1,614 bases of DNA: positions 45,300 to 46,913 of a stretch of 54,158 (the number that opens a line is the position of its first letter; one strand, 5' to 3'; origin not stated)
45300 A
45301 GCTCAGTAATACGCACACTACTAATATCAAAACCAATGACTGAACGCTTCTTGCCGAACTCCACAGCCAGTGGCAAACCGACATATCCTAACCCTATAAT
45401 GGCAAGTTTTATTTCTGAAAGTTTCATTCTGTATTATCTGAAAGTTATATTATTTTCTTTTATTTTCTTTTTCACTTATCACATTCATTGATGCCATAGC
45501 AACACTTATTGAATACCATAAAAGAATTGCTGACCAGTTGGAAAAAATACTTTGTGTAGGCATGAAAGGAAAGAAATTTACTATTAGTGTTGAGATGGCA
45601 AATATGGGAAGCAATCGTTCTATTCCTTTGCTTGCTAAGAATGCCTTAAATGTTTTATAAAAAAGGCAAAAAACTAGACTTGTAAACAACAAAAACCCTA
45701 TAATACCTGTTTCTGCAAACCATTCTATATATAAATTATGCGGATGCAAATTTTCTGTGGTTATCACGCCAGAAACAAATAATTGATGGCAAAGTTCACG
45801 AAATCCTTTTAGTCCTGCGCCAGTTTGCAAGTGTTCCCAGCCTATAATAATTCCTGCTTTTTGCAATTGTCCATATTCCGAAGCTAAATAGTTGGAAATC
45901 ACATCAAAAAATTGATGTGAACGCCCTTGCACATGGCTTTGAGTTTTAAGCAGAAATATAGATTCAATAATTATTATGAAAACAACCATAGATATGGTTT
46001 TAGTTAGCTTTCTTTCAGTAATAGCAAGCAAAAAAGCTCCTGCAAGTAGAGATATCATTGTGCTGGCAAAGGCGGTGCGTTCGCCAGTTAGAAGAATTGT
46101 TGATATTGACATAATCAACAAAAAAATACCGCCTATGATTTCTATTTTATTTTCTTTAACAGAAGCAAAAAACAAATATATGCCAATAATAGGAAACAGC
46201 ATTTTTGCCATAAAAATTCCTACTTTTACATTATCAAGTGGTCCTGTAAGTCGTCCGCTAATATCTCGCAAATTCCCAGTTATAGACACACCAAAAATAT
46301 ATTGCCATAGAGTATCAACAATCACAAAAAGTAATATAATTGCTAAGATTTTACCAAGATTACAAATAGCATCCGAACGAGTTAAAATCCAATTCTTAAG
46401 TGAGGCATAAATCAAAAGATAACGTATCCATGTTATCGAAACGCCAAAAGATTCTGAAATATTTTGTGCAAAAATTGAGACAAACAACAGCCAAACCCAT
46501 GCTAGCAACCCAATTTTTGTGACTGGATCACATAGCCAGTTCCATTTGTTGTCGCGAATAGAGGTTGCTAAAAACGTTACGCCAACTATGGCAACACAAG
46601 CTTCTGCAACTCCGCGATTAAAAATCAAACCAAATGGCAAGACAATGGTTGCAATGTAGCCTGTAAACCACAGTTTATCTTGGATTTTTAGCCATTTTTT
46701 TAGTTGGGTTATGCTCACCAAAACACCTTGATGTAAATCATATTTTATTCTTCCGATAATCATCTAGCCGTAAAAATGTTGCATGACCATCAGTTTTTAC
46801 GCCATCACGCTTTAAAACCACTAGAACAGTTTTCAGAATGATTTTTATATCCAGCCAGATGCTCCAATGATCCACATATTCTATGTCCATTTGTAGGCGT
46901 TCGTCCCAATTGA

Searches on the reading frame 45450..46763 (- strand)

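Call 45: search_protein_families(library=pfam, proteins=[window:45450-46763:-], max_evalue=0.00001)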
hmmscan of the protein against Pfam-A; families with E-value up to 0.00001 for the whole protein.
window:45450-46763:- (437 aa): 1 family
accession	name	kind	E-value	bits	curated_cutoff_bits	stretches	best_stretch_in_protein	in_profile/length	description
PF04932.20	Wzy_C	-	2.2e-12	47.4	31.7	1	215-360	2-148/149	O-Antigen ligase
